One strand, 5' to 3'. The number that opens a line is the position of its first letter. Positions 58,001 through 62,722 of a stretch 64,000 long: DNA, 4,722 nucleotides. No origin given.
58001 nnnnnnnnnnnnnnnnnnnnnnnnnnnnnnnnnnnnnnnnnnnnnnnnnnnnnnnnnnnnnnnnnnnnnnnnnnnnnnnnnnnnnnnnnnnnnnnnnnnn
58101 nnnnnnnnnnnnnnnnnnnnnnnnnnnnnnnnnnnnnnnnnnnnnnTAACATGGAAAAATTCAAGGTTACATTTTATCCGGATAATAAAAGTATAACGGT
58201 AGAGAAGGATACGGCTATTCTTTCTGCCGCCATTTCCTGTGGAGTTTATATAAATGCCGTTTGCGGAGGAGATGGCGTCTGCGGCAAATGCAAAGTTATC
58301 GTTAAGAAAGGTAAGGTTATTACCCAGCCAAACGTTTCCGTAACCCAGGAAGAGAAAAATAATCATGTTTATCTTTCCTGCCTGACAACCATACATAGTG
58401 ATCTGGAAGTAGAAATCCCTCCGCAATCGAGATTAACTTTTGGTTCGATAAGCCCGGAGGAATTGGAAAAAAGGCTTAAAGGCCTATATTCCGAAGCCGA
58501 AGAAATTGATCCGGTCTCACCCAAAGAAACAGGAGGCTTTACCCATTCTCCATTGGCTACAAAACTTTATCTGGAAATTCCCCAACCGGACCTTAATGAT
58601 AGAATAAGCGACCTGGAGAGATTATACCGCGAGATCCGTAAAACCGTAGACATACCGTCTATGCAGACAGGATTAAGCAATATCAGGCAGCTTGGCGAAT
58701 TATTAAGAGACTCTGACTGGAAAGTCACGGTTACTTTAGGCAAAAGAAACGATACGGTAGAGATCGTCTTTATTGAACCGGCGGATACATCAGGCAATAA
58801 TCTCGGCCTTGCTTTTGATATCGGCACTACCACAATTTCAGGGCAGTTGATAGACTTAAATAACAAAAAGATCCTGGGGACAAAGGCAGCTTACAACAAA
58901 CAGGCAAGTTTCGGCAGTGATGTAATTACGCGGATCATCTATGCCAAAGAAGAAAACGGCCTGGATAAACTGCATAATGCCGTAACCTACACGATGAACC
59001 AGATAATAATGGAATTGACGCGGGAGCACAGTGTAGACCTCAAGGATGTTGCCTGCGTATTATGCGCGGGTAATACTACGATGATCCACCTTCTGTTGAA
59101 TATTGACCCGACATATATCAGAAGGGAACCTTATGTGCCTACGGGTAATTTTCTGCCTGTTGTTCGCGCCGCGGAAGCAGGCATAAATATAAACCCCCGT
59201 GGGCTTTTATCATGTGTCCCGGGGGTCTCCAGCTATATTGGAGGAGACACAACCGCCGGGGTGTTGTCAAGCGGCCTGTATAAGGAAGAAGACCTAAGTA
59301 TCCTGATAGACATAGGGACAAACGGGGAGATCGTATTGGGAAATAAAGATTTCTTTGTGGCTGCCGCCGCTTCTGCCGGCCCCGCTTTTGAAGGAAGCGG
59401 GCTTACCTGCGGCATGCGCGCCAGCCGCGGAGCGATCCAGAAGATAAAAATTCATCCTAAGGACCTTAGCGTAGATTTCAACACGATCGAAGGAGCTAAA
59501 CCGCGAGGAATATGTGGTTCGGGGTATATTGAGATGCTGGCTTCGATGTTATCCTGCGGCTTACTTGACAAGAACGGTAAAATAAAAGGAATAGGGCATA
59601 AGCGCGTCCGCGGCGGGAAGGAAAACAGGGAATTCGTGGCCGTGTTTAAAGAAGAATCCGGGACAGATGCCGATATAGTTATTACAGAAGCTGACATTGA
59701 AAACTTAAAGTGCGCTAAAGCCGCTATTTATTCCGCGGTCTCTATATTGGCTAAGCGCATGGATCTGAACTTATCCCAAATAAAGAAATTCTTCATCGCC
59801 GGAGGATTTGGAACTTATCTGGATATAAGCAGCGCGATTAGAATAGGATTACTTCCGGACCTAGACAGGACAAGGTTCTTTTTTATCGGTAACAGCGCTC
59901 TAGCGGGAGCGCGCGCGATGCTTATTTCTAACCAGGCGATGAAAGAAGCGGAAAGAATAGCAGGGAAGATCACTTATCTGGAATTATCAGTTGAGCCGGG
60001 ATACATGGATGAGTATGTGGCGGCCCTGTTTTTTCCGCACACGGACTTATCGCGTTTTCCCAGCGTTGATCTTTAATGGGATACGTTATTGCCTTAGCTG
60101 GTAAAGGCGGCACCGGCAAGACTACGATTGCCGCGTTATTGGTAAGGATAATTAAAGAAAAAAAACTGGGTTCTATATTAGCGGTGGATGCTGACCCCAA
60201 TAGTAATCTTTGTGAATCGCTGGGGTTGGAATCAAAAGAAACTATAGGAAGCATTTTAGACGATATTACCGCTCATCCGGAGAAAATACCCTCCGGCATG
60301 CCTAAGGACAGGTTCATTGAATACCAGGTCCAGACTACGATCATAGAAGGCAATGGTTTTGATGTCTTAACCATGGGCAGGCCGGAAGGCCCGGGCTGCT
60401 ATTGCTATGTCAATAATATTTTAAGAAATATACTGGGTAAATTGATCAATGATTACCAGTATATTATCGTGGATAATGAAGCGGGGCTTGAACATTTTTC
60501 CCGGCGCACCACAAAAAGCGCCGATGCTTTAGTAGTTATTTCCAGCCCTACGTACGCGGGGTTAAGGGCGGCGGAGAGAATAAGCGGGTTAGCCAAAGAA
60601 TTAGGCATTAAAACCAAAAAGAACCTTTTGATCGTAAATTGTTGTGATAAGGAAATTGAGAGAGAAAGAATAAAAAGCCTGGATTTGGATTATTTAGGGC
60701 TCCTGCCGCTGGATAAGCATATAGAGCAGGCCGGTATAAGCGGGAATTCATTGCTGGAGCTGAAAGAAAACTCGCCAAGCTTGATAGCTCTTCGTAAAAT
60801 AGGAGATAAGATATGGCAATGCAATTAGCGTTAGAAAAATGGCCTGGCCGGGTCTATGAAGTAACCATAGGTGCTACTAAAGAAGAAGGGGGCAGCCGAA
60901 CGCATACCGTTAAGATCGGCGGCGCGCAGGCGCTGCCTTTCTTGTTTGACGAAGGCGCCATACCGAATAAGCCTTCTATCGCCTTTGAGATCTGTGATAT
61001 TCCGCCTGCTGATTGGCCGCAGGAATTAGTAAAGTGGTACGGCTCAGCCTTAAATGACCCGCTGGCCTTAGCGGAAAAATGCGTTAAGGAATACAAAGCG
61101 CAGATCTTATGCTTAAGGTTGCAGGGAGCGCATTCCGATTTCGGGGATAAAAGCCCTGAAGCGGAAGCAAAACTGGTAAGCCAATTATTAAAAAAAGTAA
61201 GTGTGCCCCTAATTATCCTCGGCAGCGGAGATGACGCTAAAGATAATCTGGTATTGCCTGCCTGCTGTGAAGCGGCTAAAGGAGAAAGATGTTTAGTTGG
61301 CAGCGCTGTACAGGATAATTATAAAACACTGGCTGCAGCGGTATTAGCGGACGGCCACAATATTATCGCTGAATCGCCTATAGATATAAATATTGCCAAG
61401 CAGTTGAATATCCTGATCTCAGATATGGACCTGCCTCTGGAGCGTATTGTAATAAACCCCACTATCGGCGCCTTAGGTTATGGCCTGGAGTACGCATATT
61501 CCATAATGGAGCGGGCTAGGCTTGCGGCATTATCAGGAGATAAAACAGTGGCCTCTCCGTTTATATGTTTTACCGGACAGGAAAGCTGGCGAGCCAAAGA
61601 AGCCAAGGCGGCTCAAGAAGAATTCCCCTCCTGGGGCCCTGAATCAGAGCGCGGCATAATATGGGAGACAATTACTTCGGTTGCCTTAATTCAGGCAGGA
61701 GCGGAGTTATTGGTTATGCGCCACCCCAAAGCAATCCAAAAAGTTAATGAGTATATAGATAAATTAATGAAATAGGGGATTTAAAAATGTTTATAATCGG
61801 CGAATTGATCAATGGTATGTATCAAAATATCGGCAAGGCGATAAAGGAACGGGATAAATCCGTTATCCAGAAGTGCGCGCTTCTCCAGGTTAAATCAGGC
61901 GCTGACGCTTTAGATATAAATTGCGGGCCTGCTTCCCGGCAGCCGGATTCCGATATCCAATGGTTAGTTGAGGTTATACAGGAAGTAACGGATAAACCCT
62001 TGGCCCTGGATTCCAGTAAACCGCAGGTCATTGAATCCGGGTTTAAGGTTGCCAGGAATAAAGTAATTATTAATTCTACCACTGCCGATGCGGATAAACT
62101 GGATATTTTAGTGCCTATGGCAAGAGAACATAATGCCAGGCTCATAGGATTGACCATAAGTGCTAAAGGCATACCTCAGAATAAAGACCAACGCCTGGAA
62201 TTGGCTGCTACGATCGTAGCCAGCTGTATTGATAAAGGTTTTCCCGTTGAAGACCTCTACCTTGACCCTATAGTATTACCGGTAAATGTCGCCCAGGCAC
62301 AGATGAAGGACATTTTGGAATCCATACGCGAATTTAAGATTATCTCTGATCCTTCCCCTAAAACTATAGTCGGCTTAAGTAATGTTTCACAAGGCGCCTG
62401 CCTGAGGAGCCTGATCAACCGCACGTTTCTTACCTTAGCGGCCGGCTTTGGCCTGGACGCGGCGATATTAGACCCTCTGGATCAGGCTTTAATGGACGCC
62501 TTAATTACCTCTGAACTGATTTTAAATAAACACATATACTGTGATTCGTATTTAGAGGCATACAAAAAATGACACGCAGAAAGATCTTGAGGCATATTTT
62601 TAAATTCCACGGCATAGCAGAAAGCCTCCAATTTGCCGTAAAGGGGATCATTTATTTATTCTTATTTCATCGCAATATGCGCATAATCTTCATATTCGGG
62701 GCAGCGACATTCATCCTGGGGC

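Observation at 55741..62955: Compact corrinoid-FeS methyl-transfer operon (larB-like, fmdE-like, acsC, RACo, cooC, acsD, acsE, dgkA) with no CODH/ACS subunit in cis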

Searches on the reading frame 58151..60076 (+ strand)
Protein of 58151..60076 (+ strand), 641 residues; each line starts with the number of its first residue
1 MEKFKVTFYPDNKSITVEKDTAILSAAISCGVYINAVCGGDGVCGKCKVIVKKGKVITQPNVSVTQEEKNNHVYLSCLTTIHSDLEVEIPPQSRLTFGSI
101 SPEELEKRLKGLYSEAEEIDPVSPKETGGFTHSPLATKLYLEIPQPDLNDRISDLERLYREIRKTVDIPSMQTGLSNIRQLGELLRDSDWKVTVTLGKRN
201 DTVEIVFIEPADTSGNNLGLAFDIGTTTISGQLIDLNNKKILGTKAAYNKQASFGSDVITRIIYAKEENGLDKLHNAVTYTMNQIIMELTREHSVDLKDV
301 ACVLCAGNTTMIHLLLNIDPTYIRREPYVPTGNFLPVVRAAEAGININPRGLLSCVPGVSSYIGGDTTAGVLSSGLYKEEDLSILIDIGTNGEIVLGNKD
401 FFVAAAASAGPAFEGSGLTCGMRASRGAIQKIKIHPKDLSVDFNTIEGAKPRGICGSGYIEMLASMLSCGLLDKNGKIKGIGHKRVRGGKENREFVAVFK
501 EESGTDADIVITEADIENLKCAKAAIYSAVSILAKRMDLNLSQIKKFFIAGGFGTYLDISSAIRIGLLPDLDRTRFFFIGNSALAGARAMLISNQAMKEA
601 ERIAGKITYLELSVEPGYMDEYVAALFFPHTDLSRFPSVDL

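Call 6: search_protein_families(library=pfam, proteins=[window:58151-60076:+], max_evalue=0.01)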
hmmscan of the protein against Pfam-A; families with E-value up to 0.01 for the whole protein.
window:58151-60076:+ (641 aa): 5 families
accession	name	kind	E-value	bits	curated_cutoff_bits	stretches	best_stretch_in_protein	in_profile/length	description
PF14574.11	RACo_C_ter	-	1.2e-98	329.8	27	1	382-639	2-260/261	C-terminal domain of RACo the ASKHA domain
PF17651.6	Raco_middle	-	3.3e-57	193.1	26.8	1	218-378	1-162/163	RACo middle region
PF17650.6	RACo_linker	-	3.5e-19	68.9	26.2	1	129-214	5-85/86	RACo linker region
PF00111.32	Fer2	-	4e-10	39.9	21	1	11-80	4-75/77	2Fe-2S iron-sulfur cluster binding domain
PF13510.11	Fer2_4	-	9.6e-05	22.8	22.8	1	5-88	3-78/82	2Fe-2S iron-sulfur cluster binding domain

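Call 7: search_protein_families(library=ncbifam, proteins=[window:58151-60076:+], max_evalue=0.01)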
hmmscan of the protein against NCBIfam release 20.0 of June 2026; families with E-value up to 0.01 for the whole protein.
window:58151-60076:+ (641 aa): 12 families
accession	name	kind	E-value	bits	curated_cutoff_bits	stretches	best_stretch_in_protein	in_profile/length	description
NF040756.1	corr_regen_AcsV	exception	6e-197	655.9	800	1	5-637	1-632/632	corrinoid activation/regeneration protein AcsV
TIGR04270.1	Rama_corrin_act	subfamily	2.2e-31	108.8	500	1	219-619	2-407/534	methylamine methyltransferase corrinoid protein reductive activase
NF058606.1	GlBtMonoRdsGbcB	equivalog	2.2e-12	46.5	500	1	2-88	276-361/362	glycine betaine monooxygenase reductase subunit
TIGR01941.1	nqrF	equivalog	8.3e-12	44.7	295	1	11-90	40-121/405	NADH:ubiquinone reductase (Na(+)-transporting) subunit F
NF040810.1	BenC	equivalog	3.1e-07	29.9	430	1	14-95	14-97/333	benzoate 1,2-dioxygenase electron transfer component BenC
NF045803.1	MethMoxFADbindMmoC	equivalog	2.1e-06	26.8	500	1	15-103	16-101/343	aromatic/alkene monooxygenase hydroxylase FAD-binding subunit MmoC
TIGR02008.1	fdx_plant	subfamily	3.1e-06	26.9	81.15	1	3-89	2-90/97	ferredoxin [2Fe-2S]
NF041393.1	Frdxn_Halo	equivalog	7.5e-06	25.8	150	1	14-84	39-109/128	ferredoxin Fer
TIGR02160.1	PA_CoA_Oxy5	hypoth_equivalog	4.9e-05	22.3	420.8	1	4-81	263-342/352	1,2-phenylacetyl-CoA epoxidase subunit PaaE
NF007964.0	PRK10684.1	equivalog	5e-05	22.4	383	1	3-87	249-332/333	NADH oxidoreductase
TIGR02007.1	fdx_isc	equivalog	0.0007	19.7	132.1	1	7-90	10-100/110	ISC system 2Fe-2S type ferredoxin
NF007985.1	PRK10713.1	equivalog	0.0024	17.4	75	1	16-89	11-81/81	class I ribonucleotide reductase maintenance protein YfaE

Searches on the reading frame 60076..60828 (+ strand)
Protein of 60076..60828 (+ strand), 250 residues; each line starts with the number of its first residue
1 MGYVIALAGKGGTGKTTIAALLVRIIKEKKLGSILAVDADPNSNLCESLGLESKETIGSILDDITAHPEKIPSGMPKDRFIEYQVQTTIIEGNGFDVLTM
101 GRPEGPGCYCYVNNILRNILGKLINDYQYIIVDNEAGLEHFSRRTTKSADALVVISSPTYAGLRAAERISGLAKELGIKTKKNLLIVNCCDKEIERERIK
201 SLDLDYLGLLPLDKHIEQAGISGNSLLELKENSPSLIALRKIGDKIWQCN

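Call 6: search_protein_families(library=pfam, proteins=[window:60076-60828:+], max_evalue=0.01)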
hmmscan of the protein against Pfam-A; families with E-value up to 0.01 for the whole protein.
window:60076-60828:+ (250 aa): 8 families
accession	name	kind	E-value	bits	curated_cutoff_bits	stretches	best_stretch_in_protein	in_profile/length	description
PF13614.12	AAA_31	-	5.4e-13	49.7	27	1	5-183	4-174/177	AAA domain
PF01656.29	CbiA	-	2.7e-12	47.2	25.4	1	5-224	2-123/125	CobQ/CobB/MinD/ParA nucleotide binding domain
PF10609.15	ParA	-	1.2e-06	28.6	27.1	0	127-246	112-245/246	NUBPL iron-transfer P-loop NTPase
PF00142.24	Fer4_NifH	-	9.3e-06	25.7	25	1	5-247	3-245/271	4Fe-4S iron sulfur cluster binding proteins, NifH/frxC family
PF02374.21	ArsA_ATPase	-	2.7e-05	24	24.3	1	4-60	3-58/305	Anion-transporting ATPase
PF06564.18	CBP_BcsQ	-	0.003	17.6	21.3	0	5-159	4-148/234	Cellulose biosynthesis protein BcsQ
PF00005.33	ABC_tran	-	0.0059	17.7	25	1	2-43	11-51/137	ABC transporter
PF13604.12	AAA_30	-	0.0069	16.6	27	1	4-70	20-82/191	AAA domain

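Call 7: search_protein_families(library=ncbifam, proteins=[window:60076-60828:+], max_evalue=0.01)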
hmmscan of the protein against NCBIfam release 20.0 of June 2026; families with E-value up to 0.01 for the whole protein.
window:60076-60828:+ (250 aa): 19 families
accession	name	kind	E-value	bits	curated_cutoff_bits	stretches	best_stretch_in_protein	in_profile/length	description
TIGR01969.1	minD_arch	subfamily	2.9e-18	66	201.75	2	115-247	97-231/251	cell division ATPase MinD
TIGR01968.1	minD_bact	equivalog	1.6e-15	57.2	212.9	1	115-245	100-235/261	septum site-determining protein MinD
TIGR01281.1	DPOR_bchL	equivalog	1.7e-11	44.1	345.15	1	4-239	2-232/268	ferredoxin:protochlorophyllide reductase (ATP-dependent) iron-sulfur ATP-binding protein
NF041546.1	ParA_partition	equivalog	4.6e-11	42.7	180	2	7-47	5-44/203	ParA family partition ATPase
NF033200.1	F430_CfbC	exception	1.5e-07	31.1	402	1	5-248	3-240/260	Ni-sirohydrochlorin a,c-diamide reductive cyclase ATP-dependent reductase subunit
NF041136.1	MrpORP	equivalog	3.1e-07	30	450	0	4-55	8-59/365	iron-sulfur cluster carrier protein MrpORP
TIGR03371.1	cellulose_yhjQ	equivalog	8.4e-06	25.4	157.85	1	5-56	4-55/246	cellulose biosynthesis protein BcsQ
NF009702.0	PRK13231.1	equivalog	1.8e-05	24.1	427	1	5-245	5-237/264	nitrogenase reductase-like protein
TIGR01287.1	nifH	equivalog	2.3e-05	23.9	394.35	0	5-62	3-60/275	nitrogenase iron protein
TIGR03815.1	CpaE_hom_Actino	equivalog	3.3e-05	23.2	154.45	1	4-175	113-271/340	septum site-determining protein Ssd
TIGR00345.1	GET3_arsA_TRC40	subfamily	0.00027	20.6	135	1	7-53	2-47/299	TRC40/GET3/ArsA family transport-energizing ATPase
NF009701.0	PRK13230.1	subfamily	0.00048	19.2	350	1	5-247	4-258/291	nitrogenase reductase-like protein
NF008079.0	PRK10818.1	equivalog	0.0011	18.3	508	0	125-173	112-160/270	septum site-determining protein MinD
TIGR04291.1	arsen_driv_ArsA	equivalog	0.0025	16.6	650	1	7-49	8-49/565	arsenical pump-driving ATPase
TIGR02203.1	MsbA_lipidA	equivalog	0.0025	16.3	602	1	2-36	359-392/572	lipid A export permease/ATP-binding protein MsbA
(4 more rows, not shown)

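Call 46: search_protein_families(library=ncbifam, proteins=[window:60076-60828:+], max_evalue=0.001)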
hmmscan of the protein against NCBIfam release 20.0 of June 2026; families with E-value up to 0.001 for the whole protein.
window:60076-60828:+ (250 aa): 12 families
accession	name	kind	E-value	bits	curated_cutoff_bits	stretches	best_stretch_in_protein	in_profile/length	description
TIGR01969.1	minD_arch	subfamily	2.9e-18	66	201.75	2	115-247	97-231/251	cell division ATPase MinD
TIGR01968.1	minD_bact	equivalog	1.6e-15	57.2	212.9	1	115-245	100-235/261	septum site-determining protein MinD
TIGR01281.1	DPOR_bchL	equivalog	1.7e-11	44.1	345.15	1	4-239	2-232/268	ferredoxin:protochlorophyllide reductase (ATP-dependent) iron-sulfur ATP-binding protein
NF041546.1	ParA_partition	equivalog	4.6e-11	42.7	180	1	7-47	5-44/203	ParA family partition ATPase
NF033200.1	F430_CfbC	exception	1.5e-07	31.1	402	1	5-248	3-240/260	Ni-sirohydrochlorin a,c-diamide reductive cyclase ATP-dependent reductase subunit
NF041136.1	MrpORP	equivalog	3.1e-07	30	450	0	4-55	8-59/365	iron-sulfur cluster carrier protein MrpORP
TIGR03371.1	cellulose_yhjQ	equivalog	8.4e-06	25.4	157.85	1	5-56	4-55/246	cellulose biosynthesis protein BcsQ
NF009702.0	PRK13231.1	equivalog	1.8e-05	24.1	427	1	5-245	5-237/264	nitrogenase reductase-like protein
TIGR01287.1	nifH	equivalog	2.3e-05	23.9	394.35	0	5-62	3-60/275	nitrogenase iron protein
TIGR03815.1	CpaE_hom_Actino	equivalog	3.3e-05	23.2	154.45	1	4-175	113-271/340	septum site-determining protein Ssd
TIGR00345.1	GET3_arsA_TRC40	subfamily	0.00027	20.6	135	0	7-53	2-47/299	TRC40/GET3/ArsA family transport-energizing ATPase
NF009701.0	PRK13230.1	subfamily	0.00048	19.2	350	0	5-247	4-258/291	nitrogenase reductase-like protein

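Call 52: search_solved_structures(query=window:60076-60828:+, show_alignments=1, max_evalue=0.00001)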
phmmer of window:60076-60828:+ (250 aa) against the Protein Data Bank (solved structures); distinct sequences matched with E-value up to 0.00001: 7.
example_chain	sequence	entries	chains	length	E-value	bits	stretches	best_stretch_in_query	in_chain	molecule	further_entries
3kje_A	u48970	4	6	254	4.3e-21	78.7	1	5-244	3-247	CO dehydrogenase/acetyl-CoA synthase complex, accessory protein CooC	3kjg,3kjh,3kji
4v03_A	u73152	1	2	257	1.6e-09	40.8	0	125-193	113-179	SITE-DETERMINING PROTEIN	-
4v02_A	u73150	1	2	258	1.6e-08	37.6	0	125-193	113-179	SITE-DETERMINING PROTEIN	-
1ion_A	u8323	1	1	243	1e-07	34.9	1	6-246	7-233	PROBABLE CELL DIVISION INHIBITOR MIND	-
1g3q_A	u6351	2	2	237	2.7e-07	33.6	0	1-56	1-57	CELL DIVISION INHIBITOR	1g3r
1hyq_A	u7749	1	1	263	4.6e-07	32.8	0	6-242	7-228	CELL DIVISION INHIBITOR (MIND-1)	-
6riq_C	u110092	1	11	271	6.1e-06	29.1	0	6-176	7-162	Site-determining protein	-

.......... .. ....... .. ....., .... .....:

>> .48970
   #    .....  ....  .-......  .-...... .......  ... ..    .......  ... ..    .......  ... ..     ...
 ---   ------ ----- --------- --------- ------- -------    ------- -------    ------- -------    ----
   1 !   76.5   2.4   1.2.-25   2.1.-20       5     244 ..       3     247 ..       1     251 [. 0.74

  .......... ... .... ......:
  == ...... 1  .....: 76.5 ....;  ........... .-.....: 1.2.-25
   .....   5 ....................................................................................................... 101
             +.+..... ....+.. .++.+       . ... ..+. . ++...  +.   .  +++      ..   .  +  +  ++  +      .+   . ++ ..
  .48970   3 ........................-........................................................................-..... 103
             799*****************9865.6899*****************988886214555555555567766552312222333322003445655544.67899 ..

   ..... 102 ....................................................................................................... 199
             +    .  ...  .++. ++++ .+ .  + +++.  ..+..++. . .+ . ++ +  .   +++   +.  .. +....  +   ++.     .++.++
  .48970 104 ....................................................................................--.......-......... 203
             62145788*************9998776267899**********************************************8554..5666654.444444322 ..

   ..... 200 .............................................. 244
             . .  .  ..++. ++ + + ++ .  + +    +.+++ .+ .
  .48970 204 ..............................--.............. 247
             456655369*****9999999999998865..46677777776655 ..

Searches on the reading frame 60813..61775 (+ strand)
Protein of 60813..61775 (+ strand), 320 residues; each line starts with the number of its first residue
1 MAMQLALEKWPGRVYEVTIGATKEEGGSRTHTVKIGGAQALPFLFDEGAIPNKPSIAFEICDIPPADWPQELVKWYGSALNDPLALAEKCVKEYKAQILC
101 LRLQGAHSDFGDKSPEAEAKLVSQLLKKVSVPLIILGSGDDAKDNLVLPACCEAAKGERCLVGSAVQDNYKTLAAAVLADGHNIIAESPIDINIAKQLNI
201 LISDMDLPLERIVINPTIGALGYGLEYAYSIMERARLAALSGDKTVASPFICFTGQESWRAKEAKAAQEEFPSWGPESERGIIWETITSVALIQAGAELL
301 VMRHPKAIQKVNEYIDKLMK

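Call 6: search_protein_families(library=pfam, proteins=[window:60813-61775:+], max_evalue=0.01)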
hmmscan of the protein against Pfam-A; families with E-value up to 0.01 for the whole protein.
window:60813-61775:+ (320 aa): 1 family
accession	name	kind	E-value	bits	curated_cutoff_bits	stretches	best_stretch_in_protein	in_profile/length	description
PF03599.22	CdhD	-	2.6e-38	132.2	24.8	1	16-303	1-241/387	CO dehydrogenase/acetyl-CoA synthase delta subunit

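Call 7: search_protein_families(library=ncbifam, proteins=[window:60813-61775:+], max_evalue=0.01)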
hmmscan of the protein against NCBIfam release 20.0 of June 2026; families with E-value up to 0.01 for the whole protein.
window:60813-61775:+ (320 aa): 7 families
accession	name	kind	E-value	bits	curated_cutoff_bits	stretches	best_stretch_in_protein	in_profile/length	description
NF003376.0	PRK04452.1-2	subfamily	3.6e-126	420.2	280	1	1-320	1-313/313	acetyl-CoA decarbonylase/synthase complex subunit delta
NF003377.0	PRK04452.1-3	subfamily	1.7e-101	340.3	527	1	1-319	1-313/432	acetyl-CoA decarbonylase/synthase complex subunit delta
NF003375.0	PRK04452.1-1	subfamily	2.2e-84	284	488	1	7-319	109-424/442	acetyl-CoA decarbonylase/synthase complex subunit delta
NF040759.1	WLP_AcsD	exception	6.2e-79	265.4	430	1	8-319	6-312/312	acetyl-CoA decarbonylase/synthase complex subunit delta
TIGR00381.1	cdhD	equivalog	5.3e-76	255.9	252.9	1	7-317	68-372/389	CO dehydrogenase/acetyl-CoA synthase subunit delta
NF003378.0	PRK04452.1-4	subfamily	1.2e-69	235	634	1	4-317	62-364/384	acetyl-CoA decarbonylase/synthase complex subunit delta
NF003195.0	PRK04165.1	equivalog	6.6e-05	22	306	1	113-304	138-298/450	acetyl-CoA decarbonylase/synthase complex subunit gamma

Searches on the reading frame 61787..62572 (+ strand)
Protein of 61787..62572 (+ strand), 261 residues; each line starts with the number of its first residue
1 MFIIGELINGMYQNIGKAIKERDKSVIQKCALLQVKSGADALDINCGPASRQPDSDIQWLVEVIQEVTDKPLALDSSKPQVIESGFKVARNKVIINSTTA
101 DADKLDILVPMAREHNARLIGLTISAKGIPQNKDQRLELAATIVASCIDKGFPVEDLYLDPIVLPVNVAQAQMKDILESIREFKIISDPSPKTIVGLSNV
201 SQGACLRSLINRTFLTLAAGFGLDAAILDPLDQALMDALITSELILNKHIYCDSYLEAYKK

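Call 6: search_protein_families(library=pfam, proteins=[window:61787-62572:+], max_evalue=0.01)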
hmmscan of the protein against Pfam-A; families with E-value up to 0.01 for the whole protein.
window:61787-62572:+ (261 aa): 2 families
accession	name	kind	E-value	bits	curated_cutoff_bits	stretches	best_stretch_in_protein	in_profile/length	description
PF00809.28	Pterin_bind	-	7.8e-17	62.2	25.5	1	28-227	24-242/244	Pterin binding enzyme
PF03599.22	CdhD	-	1.2e-05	24.7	24.8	1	11-166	40-181/387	CO dehydrogenase/acetyl-CoA synthase delta subunit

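Call 7: search_protein_families(library=ncbifam, proteins=[window:61787-62572:+], max_evalue=0.01)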
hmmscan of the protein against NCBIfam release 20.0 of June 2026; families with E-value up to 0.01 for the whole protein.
window:61787-62572:+ (261 aa): 4 families
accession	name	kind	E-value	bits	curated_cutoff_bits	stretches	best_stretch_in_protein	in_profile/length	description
NF005719.0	PRK07535.1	domain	1.4e-87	293.2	259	1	1-261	1-260/268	methyltetrahydrofolate:corrinoid/iron-sulfur protein methyltransferase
NF040758.1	CODH_ACS_meth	exception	3.5e-52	177.3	370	1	2-257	5-260/261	carbon monoxide dehydrogenase/acetyl-CoA synthase methytransferase subunit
TIGR02082.1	metH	equivalog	2.2e-26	91.8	1010.85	1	3-239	345-595/1182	methionine synthase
NF007024.0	PRK09490.1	equivalog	7.1e-13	47.2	1497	1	16-234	376-607/1234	methionine synthase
